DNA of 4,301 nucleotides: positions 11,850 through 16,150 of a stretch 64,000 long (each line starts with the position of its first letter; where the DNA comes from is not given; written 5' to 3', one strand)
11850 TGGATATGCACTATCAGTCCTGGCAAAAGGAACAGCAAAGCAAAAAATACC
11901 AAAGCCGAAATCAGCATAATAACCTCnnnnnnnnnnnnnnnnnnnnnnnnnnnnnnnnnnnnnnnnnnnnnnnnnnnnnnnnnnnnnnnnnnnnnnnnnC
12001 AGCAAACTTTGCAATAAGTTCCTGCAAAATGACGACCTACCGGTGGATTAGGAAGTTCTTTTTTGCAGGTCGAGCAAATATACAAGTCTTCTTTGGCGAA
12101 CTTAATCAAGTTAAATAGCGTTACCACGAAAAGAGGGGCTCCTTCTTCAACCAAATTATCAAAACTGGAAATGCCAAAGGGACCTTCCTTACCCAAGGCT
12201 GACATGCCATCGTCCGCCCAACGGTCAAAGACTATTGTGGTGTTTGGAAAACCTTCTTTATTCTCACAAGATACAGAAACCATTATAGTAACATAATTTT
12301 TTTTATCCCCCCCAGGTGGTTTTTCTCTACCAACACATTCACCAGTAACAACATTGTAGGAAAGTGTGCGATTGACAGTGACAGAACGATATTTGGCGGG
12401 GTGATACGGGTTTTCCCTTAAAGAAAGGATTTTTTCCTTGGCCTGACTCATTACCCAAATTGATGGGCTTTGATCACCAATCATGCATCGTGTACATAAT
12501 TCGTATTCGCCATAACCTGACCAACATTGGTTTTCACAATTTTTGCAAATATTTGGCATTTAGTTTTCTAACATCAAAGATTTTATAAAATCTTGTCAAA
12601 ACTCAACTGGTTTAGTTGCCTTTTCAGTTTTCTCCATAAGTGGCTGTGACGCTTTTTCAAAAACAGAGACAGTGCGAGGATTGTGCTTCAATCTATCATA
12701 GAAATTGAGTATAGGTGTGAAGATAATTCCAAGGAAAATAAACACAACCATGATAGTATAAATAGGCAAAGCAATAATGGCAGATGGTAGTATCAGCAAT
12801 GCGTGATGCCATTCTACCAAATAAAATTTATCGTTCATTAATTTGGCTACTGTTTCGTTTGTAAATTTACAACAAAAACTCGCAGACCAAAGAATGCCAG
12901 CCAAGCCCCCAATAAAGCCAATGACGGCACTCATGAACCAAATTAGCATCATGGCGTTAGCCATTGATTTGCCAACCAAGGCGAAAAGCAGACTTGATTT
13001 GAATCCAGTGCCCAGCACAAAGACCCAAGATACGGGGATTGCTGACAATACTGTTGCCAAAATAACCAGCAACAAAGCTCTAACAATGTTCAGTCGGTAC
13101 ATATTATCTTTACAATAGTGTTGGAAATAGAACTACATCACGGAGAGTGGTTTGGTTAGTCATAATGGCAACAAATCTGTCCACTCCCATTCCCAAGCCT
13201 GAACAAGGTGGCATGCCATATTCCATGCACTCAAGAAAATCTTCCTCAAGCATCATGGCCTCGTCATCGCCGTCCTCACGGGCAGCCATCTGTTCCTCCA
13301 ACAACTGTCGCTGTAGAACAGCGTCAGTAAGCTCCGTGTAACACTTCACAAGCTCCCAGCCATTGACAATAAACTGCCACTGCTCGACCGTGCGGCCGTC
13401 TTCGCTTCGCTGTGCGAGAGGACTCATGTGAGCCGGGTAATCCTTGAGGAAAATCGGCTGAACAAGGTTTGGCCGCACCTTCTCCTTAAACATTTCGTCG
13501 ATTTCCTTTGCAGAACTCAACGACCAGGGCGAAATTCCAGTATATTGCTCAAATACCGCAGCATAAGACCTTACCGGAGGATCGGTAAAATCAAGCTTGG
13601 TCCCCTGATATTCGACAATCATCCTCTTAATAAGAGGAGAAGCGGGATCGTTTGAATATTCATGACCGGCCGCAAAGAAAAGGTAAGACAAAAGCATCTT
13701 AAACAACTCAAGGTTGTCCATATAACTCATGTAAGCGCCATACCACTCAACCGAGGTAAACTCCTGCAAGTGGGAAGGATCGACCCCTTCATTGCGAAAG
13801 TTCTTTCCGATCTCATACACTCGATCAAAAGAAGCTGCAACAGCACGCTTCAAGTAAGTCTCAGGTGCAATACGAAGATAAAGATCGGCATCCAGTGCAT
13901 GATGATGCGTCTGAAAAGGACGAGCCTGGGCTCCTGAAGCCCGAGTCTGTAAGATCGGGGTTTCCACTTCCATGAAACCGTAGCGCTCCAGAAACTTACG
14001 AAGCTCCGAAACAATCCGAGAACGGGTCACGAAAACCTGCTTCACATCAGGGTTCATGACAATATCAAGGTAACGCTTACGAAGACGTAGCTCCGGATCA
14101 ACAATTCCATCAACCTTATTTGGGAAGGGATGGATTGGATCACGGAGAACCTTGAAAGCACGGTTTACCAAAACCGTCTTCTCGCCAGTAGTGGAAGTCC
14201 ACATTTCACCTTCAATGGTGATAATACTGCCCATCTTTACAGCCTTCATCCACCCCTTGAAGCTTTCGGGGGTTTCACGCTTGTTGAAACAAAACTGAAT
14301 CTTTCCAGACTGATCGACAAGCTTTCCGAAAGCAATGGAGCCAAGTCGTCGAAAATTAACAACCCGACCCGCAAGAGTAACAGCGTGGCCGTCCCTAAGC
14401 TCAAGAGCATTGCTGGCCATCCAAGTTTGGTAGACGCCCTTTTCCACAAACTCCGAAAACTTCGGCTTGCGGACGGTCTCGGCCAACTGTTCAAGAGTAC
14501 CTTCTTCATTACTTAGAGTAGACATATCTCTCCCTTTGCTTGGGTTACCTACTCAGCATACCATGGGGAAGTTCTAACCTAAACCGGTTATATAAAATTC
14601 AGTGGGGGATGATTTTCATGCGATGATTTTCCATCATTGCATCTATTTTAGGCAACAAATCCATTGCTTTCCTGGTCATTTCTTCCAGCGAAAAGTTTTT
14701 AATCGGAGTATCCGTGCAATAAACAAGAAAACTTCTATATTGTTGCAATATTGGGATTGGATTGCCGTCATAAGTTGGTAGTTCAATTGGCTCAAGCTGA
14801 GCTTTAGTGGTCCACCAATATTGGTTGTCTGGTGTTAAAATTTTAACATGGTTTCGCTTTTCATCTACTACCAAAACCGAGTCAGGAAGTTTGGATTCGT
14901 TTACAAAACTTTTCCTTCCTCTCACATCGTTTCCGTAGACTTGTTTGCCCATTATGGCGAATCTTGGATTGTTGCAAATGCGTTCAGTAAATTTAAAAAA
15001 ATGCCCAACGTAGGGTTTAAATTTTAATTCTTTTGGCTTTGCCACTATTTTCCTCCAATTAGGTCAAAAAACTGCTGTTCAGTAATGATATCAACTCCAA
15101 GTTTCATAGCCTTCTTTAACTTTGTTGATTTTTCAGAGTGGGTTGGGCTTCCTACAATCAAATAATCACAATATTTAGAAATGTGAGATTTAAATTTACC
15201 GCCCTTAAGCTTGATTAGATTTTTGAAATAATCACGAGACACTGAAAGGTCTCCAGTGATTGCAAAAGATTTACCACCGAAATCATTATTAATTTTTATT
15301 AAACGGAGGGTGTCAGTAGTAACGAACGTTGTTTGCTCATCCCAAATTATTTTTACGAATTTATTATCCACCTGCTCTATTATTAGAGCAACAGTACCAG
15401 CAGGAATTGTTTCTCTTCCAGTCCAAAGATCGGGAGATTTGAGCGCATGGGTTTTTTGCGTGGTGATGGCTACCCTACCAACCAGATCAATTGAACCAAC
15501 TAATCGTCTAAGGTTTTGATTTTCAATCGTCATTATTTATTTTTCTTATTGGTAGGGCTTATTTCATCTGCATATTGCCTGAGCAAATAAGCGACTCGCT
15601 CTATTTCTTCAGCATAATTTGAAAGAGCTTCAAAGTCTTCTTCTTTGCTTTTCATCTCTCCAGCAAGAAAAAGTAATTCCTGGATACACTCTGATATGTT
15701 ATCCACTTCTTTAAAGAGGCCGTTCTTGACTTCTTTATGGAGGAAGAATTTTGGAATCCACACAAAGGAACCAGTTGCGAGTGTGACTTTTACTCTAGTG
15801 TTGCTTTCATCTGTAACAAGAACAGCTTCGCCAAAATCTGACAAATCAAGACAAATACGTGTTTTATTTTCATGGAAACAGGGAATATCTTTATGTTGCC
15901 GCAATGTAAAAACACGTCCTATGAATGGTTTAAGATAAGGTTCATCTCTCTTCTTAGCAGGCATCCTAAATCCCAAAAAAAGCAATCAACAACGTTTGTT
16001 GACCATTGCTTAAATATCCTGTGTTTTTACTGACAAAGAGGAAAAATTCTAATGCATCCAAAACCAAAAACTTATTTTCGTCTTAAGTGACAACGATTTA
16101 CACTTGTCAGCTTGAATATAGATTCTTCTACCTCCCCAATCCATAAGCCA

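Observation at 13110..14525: Full-length lysyl-tRNA synthetase in a phage genome, alongside RNA-ligase and phosphoesterase genes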

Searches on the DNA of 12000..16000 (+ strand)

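Call 6: search_dna_similar(query=window:12000-16000:+, collection=phages, mode=near, max_rows=20)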
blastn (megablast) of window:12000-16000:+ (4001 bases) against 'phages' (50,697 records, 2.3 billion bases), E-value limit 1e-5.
No match.

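Call 76: search_rna_families(sources=[L004, L005, L006, L007, L013, L014, L099], threshold=gathering)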
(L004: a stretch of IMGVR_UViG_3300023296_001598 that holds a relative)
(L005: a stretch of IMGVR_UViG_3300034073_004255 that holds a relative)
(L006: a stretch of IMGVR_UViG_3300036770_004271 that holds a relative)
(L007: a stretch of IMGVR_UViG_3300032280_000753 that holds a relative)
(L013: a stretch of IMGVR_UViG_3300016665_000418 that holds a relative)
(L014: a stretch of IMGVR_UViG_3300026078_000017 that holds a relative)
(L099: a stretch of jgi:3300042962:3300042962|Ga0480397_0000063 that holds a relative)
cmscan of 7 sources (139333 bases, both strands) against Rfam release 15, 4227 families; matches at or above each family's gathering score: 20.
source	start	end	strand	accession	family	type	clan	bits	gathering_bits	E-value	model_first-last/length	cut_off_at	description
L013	8465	8820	+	RF00023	tmRNA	Gene;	CL00001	98.3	47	8.2e-37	1-374/374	no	transfer-messenger RNA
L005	12163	12235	+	RF00005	tRNA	Gene; tRNA;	CL00001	69.2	29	1.1e-12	1-71/71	no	tRNA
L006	11413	11485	+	RF00005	tRNA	Gene; tRNA;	CL00001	69.2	29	1.1e-12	1-71/71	no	tRNA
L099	9550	9622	+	RF00005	tRNA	Gene; tRNA;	CL00001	68.8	29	1.4e-12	1-71/71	no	tRNA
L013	16483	16556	+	RF00005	tRNA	Gene; tRNA;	CL00001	67.4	29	3.5e-12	1-71/71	no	tRNA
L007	14415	14486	+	RF00005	tRNA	Gene; tRNA;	CL00001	66.9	29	4.8e-12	1-71/71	no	tRNA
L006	13461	13659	+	RF00028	Intron_gpI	Intron;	-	66.4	50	2.6e-14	1-253/253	no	Group I catalytic intron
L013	18338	18409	+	RF00005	tRNA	Gene; tRNA;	CL00001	66.1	29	7.8e-12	1-71/71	no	tRNA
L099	2559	2630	+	RF00005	tRNA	Gene; tRNA;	CL00001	65.4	29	1.2e-11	1-71/71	no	tRNA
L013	20276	20349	+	RF00005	tRNA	Gene; tRNA;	CL00001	64.6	29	2e-11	1-71/71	no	tRNA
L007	18486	18559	+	RF00005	tRNA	Gene; tRNA;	CL00001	63.8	29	3.5e-11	1-71/71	no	tRNA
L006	12984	13055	+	RF00005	tRNA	Gene; tRNA;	CL00001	62.9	29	6.2e-11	1-71/71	no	tRNA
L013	12081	12152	+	RF00005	tRNA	Gene; tRNA;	CL00001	59.1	29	7e-10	1-71/71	no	tRNA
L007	20335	20407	+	RF00005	tRNA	Gene; tRNA;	CL00001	58.6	29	9.2e-10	1-71/71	no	tRNA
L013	18254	18325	+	RF00005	tRNA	Gene; tRNA;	CL00001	55.2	29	8.3e-09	1-71/71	no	tRNA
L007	20248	20319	+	RF00005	tRNA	Gene; tRNA;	CL00001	54.7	29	1.1e-08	1-71/71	no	tRNA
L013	14349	14469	+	RF00005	tRNA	Gene; tRNA;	CL00001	51.4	29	9e-08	1-71/71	no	tRNA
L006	13746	13819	+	RF00005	tRNA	Gene; tRNA;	CL00001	50.8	29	1.3e-07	1-71/71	no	tRNA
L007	13926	13996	+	RF00005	tRNA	Gene; tRNA;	CL00001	49.3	29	3.3e-07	1-71/71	no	tRNA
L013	13858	13928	+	RF00005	tRNA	Gene; tRNA;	CL00001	49.3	29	3.3e-07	1-71/71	no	tRNA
